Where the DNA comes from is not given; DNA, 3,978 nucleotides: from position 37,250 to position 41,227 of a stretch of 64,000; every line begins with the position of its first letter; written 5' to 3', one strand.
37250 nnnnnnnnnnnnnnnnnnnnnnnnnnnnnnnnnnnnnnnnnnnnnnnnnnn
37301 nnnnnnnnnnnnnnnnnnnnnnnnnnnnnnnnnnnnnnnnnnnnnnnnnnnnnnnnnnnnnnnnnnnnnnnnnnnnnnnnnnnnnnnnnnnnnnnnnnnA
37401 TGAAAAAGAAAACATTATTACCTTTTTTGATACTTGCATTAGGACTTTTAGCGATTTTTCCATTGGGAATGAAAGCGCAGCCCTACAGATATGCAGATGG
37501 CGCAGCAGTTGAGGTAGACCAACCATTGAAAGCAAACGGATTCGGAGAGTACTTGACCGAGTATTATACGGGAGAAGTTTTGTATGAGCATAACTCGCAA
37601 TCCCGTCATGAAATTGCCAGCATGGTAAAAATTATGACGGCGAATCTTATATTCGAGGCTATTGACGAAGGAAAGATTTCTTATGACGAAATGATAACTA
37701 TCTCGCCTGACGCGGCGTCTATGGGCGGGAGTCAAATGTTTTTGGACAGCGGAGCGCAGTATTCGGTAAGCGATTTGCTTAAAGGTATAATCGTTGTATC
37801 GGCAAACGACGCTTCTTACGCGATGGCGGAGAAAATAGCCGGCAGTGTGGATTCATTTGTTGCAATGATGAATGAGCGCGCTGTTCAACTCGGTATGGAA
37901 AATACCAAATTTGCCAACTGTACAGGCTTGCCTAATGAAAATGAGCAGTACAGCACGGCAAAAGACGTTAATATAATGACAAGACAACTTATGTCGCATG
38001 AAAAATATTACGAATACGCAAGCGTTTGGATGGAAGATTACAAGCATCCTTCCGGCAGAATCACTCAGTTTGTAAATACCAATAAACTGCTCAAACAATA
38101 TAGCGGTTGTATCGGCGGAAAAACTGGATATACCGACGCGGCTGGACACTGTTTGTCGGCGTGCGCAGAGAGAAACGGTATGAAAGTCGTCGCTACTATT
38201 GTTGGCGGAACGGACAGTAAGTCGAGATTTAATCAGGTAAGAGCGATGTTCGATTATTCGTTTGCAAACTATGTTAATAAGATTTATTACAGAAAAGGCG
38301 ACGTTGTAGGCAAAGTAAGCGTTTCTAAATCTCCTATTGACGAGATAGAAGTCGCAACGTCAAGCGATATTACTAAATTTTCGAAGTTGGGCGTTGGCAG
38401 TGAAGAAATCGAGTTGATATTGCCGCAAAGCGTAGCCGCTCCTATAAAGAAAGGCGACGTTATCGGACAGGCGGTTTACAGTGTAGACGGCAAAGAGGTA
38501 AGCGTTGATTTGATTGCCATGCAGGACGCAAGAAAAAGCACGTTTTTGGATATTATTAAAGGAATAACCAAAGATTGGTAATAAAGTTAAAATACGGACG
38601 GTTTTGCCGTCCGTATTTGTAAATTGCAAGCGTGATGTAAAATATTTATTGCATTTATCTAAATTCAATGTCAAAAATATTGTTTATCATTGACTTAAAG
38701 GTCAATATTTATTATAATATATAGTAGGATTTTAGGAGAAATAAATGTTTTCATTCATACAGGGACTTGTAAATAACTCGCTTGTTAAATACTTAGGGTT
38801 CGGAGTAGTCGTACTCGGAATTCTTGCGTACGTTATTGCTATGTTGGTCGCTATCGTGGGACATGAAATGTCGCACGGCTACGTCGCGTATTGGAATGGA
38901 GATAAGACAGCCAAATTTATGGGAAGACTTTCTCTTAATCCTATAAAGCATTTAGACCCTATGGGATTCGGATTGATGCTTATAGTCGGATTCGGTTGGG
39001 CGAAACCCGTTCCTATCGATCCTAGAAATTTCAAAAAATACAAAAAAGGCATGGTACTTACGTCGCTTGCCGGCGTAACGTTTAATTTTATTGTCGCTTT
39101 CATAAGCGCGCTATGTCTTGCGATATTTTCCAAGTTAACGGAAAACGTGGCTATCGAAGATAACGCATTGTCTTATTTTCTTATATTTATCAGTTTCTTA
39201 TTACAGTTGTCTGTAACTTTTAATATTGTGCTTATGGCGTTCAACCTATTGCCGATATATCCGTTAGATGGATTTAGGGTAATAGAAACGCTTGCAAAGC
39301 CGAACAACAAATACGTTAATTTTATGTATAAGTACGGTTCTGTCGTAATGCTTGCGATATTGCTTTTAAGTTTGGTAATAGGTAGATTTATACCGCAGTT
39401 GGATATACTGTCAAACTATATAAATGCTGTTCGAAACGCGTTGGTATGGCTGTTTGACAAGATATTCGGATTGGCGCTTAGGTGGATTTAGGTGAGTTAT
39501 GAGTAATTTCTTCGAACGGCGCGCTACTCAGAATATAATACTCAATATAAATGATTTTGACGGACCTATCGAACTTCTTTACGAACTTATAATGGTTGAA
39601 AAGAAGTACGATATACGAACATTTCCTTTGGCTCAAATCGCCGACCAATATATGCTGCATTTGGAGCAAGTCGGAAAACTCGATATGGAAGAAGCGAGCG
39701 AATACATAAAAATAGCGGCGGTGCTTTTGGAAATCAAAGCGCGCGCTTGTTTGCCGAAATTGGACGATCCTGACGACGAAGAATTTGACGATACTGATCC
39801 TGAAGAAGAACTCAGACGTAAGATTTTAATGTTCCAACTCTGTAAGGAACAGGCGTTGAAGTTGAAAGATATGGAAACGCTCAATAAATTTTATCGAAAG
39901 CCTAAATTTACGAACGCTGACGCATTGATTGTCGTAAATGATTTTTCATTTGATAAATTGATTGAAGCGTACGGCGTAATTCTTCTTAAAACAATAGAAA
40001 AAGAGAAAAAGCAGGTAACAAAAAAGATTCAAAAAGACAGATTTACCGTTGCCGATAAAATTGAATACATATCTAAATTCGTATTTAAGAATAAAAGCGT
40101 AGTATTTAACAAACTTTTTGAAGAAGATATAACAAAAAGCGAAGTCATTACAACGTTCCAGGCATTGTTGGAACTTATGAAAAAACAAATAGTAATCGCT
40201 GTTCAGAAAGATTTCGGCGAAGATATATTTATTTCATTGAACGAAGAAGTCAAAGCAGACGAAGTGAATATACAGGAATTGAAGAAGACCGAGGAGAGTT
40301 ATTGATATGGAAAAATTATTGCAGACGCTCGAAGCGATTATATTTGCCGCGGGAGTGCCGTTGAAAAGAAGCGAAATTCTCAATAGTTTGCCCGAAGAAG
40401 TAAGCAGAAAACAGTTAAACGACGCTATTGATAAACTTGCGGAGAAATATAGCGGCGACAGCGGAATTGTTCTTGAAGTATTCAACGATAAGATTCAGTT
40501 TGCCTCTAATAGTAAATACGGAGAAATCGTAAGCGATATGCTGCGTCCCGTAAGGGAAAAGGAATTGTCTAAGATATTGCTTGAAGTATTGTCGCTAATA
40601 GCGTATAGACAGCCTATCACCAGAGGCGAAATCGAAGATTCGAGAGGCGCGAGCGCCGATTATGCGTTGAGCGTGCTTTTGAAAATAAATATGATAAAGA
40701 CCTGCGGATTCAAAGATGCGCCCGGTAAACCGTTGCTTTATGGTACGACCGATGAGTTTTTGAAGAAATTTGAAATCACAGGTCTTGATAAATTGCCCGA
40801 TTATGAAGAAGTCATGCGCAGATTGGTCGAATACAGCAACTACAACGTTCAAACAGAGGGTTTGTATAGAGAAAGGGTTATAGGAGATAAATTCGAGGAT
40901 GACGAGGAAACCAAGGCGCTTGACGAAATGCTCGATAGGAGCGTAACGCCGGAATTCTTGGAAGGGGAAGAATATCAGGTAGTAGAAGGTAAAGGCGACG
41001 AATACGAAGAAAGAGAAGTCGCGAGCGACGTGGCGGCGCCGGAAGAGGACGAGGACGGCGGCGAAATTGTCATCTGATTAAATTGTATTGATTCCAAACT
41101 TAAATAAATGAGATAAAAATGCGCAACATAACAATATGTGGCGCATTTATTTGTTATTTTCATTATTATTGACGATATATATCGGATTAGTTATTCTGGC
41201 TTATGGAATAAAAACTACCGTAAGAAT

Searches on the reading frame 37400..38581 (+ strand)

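Call 58: search_protein_families(library=pfam, proteins=[window:37400-38581:+], max_evalue=0.00001)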
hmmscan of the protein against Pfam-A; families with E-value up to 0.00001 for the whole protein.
window:37400-38581:+ (393 aa): 3 families
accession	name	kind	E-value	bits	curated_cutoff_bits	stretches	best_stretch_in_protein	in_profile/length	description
PF00768.25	Peptidase_S11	-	2.3e-67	227.4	27.6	1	52-269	17-236/239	D-alanyl-D-alanine carboxypeptidase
PF13354.11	Beta-lactamase2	-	1e-16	61.4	22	1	52-216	4-169/214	Beta-lactamase enzyme family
PF07943.18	PBP5_C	-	2.6e-11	44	21.2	1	296-376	6-88/91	Penicillin-binding protein 5, C-terminal domain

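Call 59: search_protein_families(library=ncbifam, proteins=[window:37400-38581:+], max_evalue=0.00001)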
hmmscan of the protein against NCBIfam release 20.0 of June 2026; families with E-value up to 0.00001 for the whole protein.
window:37400-38581:+ (393 aa): 8 families
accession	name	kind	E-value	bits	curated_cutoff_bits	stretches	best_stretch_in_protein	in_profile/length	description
NF038273.1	strep_PBP3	exception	9.2e-48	163.2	490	1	53-362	34-367/407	D-alanyl-D-alanine carboxypeptidase PBP3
NF008059.0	PRK10793.1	equivalog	2.1e-46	158.5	694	1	52-384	51-388/403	D-alanyl-D-alanine carboxypeptidase DacA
NF008489.0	PRK11397.1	equivalog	1.6e-45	155.5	610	1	40-383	30-378/389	serine-type D-Ala-D-Ala carboxypeptidase DacD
NF007445.0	PRK10001.1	equivalog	2.3e-45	155.1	765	1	51-383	43-380/400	serine-type D-Ala-D-Ala carboxypeptidase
NF038258.2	PBP4_Staph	exception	9.6e-34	116.8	500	1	56-291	49-301/366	penicillin-binding protein PBP4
NF008668.0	PRK11669.1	equivalog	7.6e-26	91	294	1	28-264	23-257/316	D-alanyl-D-alanine endopeptidase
NF000471.1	vanY_of_D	exception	5.4e-17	62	625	1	57-279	109-343/354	transpeptidase-like D-Ala-D-Ala carboxypeptidase VanY-D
NF033103.1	bla_class_A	equivalog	4.9e-08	32.4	200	1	58-247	23-214/257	class A beta-lactamase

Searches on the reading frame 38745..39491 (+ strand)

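Call 58: search_protein_families(library=pfam, proteins=[window:38745-39491:+], max_evalue=0.00001)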
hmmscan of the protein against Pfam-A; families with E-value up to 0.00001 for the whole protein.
window:38745-39491:+ (248 aa): 1 family
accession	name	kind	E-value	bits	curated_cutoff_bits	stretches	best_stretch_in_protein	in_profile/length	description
PF02163.28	Peptidase_M50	-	3.5e-13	49.8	27.2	1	29-204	2-220/221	Peptidase family M50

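Call 59: search_protein_families(library=ncbifam, proteins=[window:38745-39491:+], max_evalue=0.00001)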
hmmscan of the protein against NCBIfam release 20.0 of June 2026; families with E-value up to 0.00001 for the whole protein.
window:38745-39491:+ (248 aa): 0 families

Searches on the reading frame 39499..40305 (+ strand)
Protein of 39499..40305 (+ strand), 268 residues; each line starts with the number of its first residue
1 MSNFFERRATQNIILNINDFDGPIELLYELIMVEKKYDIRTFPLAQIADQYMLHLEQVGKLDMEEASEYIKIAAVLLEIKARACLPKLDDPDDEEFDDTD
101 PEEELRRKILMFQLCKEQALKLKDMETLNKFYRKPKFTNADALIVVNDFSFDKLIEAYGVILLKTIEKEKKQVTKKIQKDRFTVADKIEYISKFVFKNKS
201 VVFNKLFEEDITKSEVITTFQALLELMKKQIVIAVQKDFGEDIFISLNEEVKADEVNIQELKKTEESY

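Call 58: search_protein_families(library=pfam, proteins=[window:39499-40305:+], max_evalue=0.00001)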
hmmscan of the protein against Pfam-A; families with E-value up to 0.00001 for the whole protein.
window:39499-40305:+ (268 aa): 1 family
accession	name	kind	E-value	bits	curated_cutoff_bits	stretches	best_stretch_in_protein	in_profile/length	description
PF02616.19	SMC_ScpA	-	1.3e-20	74.9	24.6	1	32-247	2-231/232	Segregation and condensation protein ScpA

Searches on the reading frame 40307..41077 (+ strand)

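Call 58: search_protein_families(library=pfam, proteins=[window:40307-41077:+], max_evalue=0.00001)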
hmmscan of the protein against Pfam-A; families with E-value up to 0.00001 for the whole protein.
window:40307-41077:+ (256 aa): 1 family
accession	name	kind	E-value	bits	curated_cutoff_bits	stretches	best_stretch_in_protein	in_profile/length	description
PF04079.22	SMC_ScpB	-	6.1e-43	146.6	27.4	1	7-165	2-159/160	Segregation and condensation complex subunit ScpB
